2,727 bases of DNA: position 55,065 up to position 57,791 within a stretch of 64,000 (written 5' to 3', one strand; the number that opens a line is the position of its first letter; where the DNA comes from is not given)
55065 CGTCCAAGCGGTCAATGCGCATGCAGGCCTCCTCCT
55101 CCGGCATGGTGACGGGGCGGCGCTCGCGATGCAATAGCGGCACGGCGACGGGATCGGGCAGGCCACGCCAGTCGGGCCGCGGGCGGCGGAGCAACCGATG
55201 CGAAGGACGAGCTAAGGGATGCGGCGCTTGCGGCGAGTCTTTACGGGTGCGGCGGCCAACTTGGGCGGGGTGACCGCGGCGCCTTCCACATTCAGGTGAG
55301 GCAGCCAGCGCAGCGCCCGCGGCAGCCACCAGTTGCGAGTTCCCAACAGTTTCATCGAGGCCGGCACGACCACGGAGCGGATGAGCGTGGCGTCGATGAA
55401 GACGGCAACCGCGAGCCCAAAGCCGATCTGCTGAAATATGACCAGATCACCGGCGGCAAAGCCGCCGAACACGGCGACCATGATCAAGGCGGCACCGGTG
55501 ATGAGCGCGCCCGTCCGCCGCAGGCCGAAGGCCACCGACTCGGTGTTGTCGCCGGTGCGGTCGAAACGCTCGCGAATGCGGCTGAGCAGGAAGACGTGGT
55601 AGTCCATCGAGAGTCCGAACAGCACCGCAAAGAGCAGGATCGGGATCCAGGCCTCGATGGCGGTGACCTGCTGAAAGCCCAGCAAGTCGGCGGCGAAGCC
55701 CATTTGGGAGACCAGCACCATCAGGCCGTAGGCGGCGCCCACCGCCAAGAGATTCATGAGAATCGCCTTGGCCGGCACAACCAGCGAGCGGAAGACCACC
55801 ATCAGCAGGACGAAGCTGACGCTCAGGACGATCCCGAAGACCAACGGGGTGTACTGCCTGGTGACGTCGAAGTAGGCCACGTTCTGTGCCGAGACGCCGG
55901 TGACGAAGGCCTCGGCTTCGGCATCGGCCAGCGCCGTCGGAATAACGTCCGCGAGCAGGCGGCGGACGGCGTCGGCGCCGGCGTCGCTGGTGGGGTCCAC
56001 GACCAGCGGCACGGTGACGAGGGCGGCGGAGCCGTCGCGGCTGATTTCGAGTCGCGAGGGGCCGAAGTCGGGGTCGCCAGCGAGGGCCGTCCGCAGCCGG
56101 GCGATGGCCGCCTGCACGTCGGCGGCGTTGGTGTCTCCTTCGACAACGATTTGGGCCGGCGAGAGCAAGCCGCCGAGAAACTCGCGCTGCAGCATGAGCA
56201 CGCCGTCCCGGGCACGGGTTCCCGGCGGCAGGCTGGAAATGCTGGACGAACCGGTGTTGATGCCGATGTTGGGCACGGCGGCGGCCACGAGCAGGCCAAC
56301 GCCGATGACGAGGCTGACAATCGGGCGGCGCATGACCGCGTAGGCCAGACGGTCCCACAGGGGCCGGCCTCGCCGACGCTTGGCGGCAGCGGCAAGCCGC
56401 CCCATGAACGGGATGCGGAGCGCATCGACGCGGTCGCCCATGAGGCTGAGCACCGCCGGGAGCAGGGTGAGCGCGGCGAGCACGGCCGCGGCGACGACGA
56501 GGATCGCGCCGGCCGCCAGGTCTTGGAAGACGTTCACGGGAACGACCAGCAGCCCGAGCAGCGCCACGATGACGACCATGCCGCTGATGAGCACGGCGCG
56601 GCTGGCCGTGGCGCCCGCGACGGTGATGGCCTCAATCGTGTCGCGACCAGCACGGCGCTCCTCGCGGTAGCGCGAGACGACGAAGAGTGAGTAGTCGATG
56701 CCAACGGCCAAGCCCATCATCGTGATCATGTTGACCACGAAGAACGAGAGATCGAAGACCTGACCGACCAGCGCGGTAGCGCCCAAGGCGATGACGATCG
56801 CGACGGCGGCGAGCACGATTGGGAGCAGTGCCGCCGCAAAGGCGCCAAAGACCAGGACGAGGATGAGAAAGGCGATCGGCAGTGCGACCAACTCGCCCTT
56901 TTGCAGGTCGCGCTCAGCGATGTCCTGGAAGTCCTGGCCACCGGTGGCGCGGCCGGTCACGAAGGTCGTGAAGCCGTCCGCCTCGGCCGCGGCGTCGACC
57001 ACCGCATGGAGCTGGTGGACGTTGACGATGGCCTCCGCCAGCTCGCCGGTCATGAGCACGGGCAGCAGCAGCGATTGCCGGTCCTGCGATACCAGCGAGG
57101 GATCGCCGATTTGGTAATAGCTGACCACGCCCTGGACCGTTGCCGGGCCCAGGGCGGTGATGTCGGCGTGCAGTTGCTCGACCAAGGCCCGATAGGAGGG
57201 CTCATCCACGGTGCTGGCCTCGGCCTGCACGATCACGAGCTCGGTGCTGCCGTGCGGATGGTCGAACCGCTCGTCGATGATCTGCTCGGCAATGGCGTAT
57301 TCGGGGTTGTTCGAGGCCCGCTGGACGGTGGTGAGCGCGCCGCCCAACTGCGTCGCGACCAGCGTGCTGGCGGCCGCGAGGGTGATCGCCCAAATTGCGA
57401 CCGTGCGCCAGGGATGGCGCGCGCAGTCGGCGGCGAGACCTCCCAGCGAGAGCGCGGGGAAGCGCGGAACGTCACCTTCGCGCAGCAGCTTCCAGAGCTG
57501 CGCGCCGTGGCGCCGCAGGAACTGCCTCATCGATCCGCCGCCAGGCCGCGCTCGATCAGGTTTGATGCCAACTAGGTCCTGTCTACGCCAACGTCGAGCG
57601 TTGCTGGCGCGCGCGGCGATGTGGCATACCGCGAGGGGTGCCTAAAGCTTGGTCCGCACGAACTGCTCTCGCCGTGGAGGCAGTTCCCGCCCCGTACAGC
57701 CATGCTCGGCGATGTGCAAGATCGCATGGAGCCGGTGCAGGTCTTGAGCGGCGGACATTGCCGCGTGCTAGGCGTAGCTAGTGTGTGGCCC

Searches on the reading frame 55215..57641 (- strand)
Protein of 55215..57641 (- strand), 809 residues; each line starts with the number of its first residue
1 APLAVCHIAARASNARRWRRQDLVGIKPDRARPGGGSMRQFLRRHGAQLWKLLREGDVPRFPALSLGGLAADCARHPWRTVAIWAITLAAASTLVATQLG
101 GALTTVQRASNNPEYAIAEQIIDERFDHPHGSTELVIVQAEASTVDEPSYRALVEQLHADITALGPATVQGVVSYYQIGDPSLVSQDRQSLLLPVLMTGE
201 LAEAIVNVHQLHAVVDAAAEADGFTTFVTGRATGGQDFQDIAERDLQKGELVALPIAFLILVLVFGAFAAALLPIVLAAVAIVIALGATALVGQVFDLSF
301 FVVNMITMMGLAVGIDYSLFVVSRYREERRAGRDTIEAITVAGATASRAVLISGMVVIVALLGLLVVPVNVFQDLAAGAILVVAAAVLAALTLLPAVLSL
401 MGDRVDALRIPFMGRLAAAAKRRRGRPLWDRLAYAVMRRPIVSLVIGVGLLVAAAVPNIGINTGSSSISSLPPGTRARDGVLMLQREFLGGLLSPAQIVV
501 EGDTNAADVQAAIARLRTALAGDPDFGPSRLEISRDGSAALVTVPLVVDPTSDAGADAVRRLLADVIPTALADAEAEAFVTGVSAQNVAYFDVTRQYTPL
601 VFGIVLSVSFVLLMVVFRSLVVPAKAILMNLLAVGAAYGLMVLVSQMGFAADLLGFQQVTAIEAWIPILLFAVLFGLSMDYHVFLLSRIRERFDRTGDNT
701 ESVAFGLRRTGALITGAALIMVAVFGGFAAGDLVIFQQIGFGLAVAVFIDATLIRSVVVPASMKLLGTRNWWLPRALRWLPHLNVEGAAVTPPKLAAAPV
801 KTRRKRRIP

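Call 78: search_protein_families(library=pfam, proteins=[window:55215-57641:-], max_evalue=0.00001)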
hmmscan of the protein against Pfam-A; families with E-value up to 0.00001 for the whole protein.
window:55215-57641:- (809 aa): 1 family
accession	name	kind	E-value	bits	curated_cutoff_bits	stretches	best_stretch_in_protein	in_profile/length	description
PF03176.21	MMPL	-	3.2e-91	306.2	20.5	2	116-441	10-331/333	MMPL family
